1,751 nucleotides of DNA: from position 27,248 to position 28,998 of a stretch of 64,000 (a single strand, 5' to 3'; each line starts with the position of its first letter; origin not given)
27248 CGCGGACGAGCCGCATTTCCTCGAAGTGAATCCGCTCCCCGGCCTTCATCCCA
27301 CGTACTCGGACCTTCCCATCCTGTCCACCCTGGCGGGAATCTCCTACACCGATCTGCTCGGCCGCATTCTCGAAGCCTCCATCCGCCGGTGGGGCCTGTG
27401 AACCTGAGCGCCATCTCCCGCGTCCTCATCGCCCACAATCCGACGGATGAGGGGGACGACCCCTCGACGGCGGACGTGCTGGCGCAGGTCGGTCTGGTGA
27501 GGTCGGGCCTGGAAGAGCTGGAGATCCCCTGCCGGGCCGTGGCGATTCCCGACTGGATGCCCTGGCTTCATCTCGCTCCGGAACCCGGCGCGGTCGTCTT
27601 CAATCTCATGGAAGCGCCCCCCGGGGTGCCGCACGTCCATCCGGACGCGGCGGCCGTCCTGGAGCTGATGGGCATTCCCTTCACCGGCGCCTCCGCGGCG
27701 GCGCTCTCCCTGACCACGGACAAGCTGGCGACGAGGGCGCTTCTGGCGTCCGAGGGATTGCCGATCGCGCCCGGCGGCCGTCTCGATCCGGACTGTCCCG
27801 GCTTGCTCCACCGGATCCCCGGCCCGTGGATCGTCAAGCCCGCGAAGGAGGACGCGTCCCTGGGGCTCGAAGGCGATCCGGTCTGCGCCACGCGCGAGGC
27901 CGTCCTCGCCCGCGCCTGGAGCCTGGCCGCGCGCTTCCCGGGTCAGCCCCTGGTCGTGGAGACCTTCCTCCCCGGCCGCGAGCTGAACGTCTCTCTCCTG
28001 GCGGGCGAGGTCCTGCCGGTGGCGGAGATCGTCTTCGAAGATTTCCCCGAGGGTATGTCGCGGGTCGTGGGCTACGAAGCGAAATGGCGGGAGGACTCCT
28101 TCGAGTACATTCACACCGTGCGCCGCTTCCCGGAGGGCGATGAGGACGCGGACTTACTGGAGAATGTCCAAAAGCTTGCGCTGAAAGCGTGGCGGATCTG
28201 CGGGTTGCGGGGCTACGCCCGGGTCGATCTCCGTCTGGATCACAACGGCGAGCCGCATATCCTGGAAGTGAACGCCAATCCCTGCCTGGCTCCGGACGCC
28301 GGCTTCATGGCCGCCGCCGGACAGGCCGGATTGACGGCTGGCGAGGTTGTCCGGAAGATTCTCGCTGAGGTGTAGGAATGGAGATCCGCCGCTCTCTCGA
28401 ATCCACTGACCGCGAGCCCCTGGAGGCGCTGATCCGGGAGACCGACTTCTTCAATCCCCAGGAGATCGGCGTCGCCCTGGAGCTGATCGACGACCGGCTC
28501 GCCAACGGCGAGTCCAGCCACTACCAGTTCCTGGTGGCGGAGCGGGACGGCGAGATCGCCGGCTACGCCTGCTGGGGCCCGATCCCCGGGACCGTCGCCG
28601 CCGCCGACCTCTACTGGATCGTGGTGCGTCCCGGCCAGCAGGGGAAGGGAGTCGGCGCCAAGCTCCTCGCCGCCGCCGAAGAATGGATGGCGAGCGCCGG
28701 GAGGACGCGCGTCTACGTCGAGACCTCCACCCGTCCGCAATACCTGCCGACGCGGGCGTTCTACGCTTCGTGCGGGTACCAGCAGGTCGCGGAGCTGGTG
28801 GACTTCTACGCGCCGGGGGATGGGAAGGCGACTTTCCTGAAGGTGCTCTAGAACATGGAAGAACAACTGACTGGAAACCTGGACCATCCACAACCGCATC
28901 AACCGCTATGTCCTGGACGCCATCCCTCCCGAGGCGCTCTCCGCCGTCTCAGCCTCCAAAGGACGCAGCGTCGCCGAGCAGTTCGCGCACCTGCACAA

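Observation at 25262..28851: kamA / ATP-grasp / ATP-grasp / GNAT operon: candidate pathway for a beta-lysine-derived product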

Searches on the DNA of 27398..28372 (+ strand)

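Call 68: build_rna_model(alignment_id=A4, structure=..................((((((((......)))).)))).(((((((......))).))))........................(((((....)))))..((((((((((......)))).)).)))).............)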
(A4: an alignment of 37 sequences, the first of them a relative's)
Model R1 built from alignment A4 (37 sequences, 144 columns); structure: as given.
model positions 131; base pairs 30; branch points 3; effective number of sequences 3.48; information 0.59 bits per position. Calibrated on 0.2 Mb of random sequence (short: E-values are rough).
structure used (alignment columns):
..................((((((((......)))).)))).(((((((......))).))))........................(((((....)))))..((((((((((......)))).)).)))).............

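Call 69: search_with_rna_model(model_id=R1, sources=[window, L004, L005, L006, L007, L008, L009, L010, L011, L012, L013, L014, L015, L016, L017, L018, L019, L020, L021, L022, L023, L024, L025, L026, L027, L028, L029, L030, L031, L032, L033, L034, L035, L036, L037, L038, L039, L040, L041, L042, L043, L044, L045, L046, L047, L048, L049, L050, L051, L052, L053, L054, L055, L056, L057, L058, L059, L060, L061, L062, L063, L064, L065, L066, L067, L068, L069, L070, L071, L076, L078, L079, L080, L001], max_evalue=1, make_alignment=true)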
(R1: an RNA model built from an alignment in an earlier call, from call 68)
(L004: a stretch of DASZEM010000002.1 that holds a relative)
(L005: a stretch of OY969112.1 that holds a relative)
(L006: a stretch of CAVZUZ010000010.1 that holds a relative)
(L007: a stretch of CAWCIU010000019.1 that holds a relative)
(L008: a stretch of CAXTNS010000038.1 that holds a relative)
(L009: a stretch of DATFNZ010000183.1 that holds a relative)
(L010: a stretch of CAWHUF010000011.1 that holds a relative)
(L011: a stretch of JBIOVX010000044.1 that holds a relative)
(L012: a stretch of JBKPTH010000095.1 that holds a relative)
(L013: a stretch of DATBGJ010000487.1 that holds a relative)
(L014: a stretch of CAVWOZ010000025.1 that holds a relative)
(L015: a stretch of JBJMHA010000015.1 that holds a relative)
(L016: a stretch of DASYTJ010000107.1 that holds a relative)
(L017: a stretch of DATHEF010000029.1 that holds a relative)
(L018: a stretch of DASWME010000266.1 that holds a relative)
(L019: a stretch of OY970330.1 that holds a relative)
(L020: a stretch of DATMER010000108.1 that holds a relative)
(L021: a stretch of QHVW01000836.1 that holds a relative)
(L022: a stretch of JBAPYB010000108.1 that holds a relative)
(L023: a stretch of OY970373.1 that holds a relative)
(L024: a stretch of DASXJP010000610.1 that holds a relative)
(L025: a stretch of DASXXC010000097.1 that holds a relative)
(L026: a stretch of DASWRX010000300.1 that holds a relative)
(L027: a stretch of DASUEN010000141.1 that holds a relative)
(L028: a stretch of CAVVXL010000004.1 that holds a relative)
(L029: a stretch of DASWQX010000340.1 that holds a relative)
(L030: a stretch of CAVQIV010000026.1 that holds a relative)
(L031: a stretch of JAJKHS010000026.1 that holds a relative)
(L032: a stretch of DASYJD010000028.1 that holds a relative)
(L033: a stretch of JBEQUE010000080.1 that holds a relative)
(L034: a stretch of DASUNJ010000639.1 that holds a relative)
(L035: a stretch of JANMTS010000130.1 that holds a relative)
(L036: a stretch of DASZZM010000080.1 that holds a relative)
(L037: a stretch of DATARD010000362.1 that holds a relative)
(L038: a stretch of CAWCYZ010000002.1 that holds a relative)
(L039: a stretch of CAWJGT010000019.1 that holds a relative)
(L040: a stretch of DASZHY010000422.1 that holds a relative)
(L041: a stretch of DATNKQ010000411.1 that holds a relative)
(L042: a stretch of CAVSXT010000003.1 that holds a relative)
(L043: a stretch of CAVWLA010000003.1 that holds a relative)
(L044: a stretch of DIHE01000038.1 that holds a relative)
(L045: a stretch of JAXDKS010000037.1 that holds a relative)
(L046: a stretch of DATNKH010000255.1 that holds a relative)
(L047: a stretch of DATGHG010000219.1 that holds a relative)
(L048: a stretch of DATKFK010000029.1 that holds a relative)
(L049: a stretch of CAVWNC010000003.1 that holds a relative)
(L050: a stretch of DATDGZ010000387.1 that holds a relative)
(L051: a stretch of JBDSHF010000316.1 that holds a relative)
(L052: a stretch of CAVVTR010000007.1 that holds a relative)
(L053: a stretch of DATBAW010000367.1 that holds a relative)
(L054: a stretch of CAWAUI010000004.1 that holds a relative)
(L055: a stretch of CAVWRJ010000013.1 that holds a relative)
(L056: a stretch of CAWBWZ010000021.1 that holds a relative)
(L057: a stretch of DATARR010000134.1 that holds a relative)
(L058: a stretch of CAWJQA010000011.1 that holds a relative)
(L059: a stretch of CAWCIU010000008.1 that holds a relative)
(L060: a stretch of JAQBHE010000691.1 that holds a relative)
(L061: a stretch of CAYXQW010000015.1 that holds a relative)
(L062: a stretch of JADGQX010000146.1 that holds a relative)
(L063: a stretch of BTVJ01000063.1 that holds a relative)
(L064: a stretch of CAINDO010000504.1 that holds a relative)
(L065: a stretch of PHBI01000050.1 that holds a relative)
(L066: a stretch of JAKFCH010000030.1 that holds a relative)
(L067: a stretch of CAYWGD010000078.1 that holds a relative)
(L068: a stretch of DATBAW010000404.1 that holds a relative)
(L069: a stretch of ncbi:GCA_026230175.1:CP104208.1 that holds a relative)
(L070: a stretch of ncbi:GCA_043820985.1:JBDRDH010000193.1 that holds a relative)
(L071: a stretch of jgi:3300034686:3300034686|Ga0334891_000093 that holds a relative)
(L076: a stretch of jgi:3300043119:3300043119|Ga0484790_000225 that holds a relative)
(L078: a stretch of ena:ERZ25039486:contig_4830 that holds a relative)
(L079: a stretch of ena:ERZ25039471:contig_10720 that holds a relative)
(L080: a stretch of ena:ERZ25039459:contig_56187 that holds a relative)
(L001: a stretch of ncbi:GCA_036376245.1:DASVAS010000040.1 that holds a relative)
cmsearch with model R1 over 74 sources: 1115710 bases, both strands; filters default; matches with E-value up to 1: 54.
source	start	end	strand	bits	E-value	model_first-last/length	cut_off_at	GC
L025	5643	5773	+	151.8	1.2e-33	1-131/131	no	0.66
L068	2326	2456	+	151.4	1.5e-33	1-131/131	no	0.64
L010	5638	5768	+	151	1.8e-33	1-131/131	no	0.63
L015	5632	5762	+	150.8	2e-33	1-131/131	no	0.65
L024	3628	3758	+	149.6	3.9e-33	1-131/131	no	0.64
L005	5573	5703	+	149.3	4.6e-33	1-131/131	no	0.63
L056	5981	6111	+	149.3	4.8e-33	1-131/131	no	0.63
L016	5662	5792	+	148.7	6.4e-33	1-131/131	no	0.66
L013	1040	1170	+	147.7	1.2e-32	1-131/131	no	0.67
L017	5632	5762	+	146.2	2.5e-32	1-131/131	no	0.62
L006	5659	5789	+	145.1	4.7e-32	1-131/131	no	0.63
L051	5626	5756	+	144.4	6.9e-32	1-131/131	no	0.63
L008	5640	5771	+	143.3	1.3e-31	1-131/131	no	0.63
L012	5656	5786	+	142.6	1.9e-31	1-131/131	no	0.66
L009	5649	5780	+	142.3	2.3e-31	1-131/131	no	0.64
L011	5662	5792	+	141.2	4.1e-31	1-131/131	no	0.63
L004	5631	5759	+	140.4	6.3e-31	1-131/131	no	0.62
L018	5664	5792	+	139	1.4e-30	1-131/131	no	0.61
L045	5667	5796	+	138.4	1.9e-30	1-131/131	no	0.6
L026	3352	3485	+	138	2.4e-30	1-131/131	no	0.66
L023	5558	5688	+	136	7.2e-30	1-131/131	no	0.66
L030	5649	5777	+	135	1.3e-29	1-131/131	no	0.61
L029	2275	2405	+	134.3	1.8e-29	1-131/131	no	0.64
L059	5580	5711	+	133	3.8e-29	1-131/131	no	0.65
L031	1357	1483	+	132.1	6.4e-29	1-131/131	no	0.65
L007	5625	5758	+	131.4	9.4e-29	1-131/131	no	0.62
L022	5633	5760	+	130.2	1.8e-28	1-131/131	no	0.62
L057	5620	5747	+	129.5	2.6e-28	1-131/131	no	0.66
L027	5679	5807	+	124.7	3.7e-27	1-131/131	no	0.64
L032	5660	5786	+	121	3e-26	1-131/131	no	0.61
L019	5636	5762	+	119.9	5.3e-26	1-131/131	no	0.61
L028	5643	5774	+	117.5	2e-25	1-131/131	no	0.66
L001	5665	5793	+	111.5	5.7e-24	1-131/131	no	0.68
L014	5641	5772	+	107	6.8e-23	1-131/131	no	0.67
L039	5464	5594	+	99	5.6e-21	1-131/131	no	0.64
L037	5642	5771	+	94.9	5.4e-20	1-131/131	no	0.68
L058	5933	6062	+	93.4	1.3e-19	1-131/131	no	0.69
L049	5571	5702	+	89.9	8.8e-19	1-131/131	no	0.66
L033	5660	5789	+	88.2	2.3e-18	1-131/131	no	0.68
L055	5672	5800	+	84.5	1.7e-17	1-131/131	no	0.67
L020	2799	2927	+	84.4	1.8e-17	1-131/131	no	0.66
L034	902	1030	+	78.5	4.8e-16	1-131/131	no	0.68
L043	5278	5407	+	75.6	2.3e-15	1-131/131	no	0.72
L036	5626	5756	+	74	5.6e-15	1-131/131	no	0.69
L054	6925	7052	+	71.8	1.9e-14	1-131/131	no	0.66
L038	5527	5656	+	71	3e-14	1-131/131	no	0.72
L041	5360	5489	+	55.8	1.4e-10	1-131/131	no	0.68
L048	3037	3182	+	29.9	0.00022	1-131/131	no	0.74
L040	3577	3701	+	29.2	0.00034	1-131/131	no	0.74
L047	5532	5669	+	25.2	0.0031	1-131/131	no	0.72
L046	378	483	+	19.1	0.091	1-131/131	no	0.7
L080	853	991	-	15.7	0.58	1-131/131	no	0.66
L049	10344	10414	+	15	0.88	1-131/131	no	0.75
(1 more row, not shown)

Alignment A5: 54 matches aligned to the model, 189 columns, each read 5' to 3' on its own strand. Consensus structure (alignment columns), stored with it:
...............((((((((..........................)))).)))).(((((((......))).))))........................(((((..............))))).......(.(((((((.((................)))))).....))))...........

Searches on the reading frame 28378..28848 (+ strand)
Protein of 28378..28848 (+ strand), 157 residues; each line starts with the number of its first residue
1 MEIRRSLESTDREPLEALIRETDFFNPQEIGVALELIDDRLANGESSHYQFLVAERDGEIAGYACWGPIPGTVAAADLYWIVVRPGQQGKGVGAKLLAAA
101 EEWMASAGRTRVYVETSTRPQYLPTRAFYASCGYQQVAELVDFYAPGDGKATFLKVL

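Call 9: search_protein_families(library=pfam, proteins=[window:28378-28848:+])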
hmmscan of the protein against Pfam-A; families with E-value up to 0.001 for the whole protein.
seq(157 aa): 4 families
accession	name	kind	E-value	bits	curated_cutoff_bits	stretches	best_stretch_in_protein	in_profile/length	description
PF00583.31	Acetyltransf_1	-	1.1e-17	64.8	20.7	1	44-134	28-116/116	Acetyltransferase (GNAT) family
PF13508.13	Acetyltransf_7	-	8.4e-16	58.6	27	1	48-135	2-83/84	Acetyltransferase (GNAT) domain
PF13673.13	Acetyltransf_10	-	1.4e-08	35.2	23.6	1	45-139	27-112/128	Acetyltransferase (GNAT) domain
PF13302.13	Acetyltransf_3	-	8.9e-05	23.6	25.4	1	7-118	7-123/138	Acetyltransferase (GNAT) domain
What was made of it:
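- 28378..28851 (+): GNAT N-acetyltransferase, 157 aa, with an intact QxxGxG acetyl-CoA loop. Pfam gives Acetyltransf_1 (call 9).
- On GNAT acetyltransferases: 64.8 bits against a cutoff of 20.7 (call 9).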

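Call 10: search_protein_families(library=ncbifam, proteins=[window:28378-28848:+])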
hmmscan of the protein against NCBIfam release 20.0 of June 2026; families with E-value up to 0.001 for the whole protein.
seq(157 aa): 16 families
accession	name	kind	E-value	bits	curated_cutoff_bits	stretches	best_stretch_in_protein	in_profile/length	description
TIGR01575.1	rimI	equivalog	2.9e-12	46.9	86.4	1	46-148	29-126/132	ribosomal protein S18-alanine N-acetyltransferase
NF002959.0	PRK03624.1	equivalog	2.3e-07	30.6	124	1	46-139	46-134/147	GNAT family acetyltransferase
TIGR02382.1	wecD_rffC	equivalog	3.4e-06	26.8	195.1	1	42-117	92-165/191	dTDP-4-amino-4,6-dideoxy-D-galactose acyltransferase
NF040501.1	resist_ArsN2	equivalog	3.8e-06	26.5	125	1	47-129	22-102/133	arsenic resistance N-acetyltransferase ArsN2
NF007025.1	PRK09491.1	equivalog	1.5e-05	25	173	1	39-150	29-135/145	ribosomal protein S18-alanine N-acetyltransferase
NF000138.1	AAC_6p_Iz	exception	2.2e-05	24.7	320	1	39-146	39-148/153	aminoglycoside N-acetyltransferase AAC(6')-Iz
NF008212.0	PRK10975.1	equivalog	6.2e-05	22.9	219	1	43-118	133-206/232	dTDP-4-amino-4,6-dideoxy-D-galactose acyltransferase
NF000497.1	AAC_6p_Iak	exception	6.6e-05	23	325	1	82-146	86-148/153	aminoglycoside N-acetyltransferase AAC(6')-Iak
NF033075.0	AAC_6p_Steno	equivalog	0.00011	22.4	290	1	80-146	80-144/148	aminoglycoside 6'-N-acetyltransferase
NF003641.0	PRK05279.1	equivalog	0.00012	21.1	344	1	49-129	334-413/441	amino-acid N-acetyltransferase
NF040503.1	resist_ArsN1a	equivalog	0.00014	21.7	170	1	40-137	40-136/159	arsinothricin resistance N-acetyltransferase ArsN1 family A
TIGR01890.1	N-Ac-Glu-synth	equivalog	0.00018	20.6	202.85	1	47-130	320-402/429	amino-acid N-acetyltransferase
NF007530.0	PRK10146.1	equivalog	0.00021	21.6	142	1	76-137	77-136/144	aminoalkylphosphonate N-acetyltransferase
NF041716.1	HxA_phane_GNAT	equivalog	0.00029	20.8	250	1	37-137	41-143/152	cyclophane-containing RiPP N-acetyltransferase HaaN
NF000358.1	sat2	exception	0.0004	20.2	360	1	75-135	83-141/174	streptothricin N-acetyltransferase Sat2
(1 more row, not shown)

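Call 38: search_solved_structures(query=window:28378-28848:+, max_evalue=0.01, show_alignments=1)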
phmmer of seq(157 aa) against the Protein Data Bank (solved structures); distinct sequences matched with E-value up to 0.01: 13.
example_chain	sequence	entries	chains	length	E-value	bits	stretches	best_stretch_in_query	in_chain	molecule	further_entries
2r7h_A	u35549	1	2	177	5e-31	110.8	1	4-153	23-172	Putative D-alanine N-acetyltransferase of GNAT family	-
4j3g_A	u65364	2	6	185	0.00027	24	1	34-106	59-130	GCN5-related N-acetyltransferase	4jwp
1ghe_A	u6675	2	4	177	0.00036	23.6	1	51-150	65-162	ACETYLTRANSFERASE | TABTOXIN RESISTANCE PROTEIN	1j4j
4zbg_A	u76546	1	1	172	0.0011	22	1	16-108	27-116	Acetyltransferase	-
3dr6_A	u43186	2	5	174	0.0016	21.5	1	48-108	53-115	yncA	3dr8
1yvo_A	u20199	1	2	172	0.0036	20.3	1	48-106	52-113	conserved hypothetical protein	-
1vkc_A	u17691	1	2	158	0.0037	20.3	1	34-118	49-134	putative acetyl transferase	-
2bl1_A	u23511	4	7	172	0.0039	20.2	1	49-106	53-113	PUTATIVE PHOSPHINOTHRICIN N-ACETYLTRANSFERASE PA4866 | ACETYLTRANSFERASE PA4866 FROM P. AERUGINOSA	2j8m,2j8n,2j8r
3fyn_A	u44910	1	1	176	0.0062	19.5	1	82-139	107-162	Integron gene cassette protein HFX_CASS3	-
1y9k_A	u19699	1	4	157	0.0076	19.3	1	53-143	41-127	IAA acetyltransferase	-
6c32_A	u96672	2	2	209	0.0077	19.2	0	52-145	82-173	Acetyltransferase, GNAT family protein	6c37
6c30_A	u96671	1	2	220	0.008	19.2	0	52-145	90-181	GNAT family acetyltransferase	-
3efa_A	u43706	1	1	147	0.0089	19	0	82-138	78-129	Putative Acetyltransferase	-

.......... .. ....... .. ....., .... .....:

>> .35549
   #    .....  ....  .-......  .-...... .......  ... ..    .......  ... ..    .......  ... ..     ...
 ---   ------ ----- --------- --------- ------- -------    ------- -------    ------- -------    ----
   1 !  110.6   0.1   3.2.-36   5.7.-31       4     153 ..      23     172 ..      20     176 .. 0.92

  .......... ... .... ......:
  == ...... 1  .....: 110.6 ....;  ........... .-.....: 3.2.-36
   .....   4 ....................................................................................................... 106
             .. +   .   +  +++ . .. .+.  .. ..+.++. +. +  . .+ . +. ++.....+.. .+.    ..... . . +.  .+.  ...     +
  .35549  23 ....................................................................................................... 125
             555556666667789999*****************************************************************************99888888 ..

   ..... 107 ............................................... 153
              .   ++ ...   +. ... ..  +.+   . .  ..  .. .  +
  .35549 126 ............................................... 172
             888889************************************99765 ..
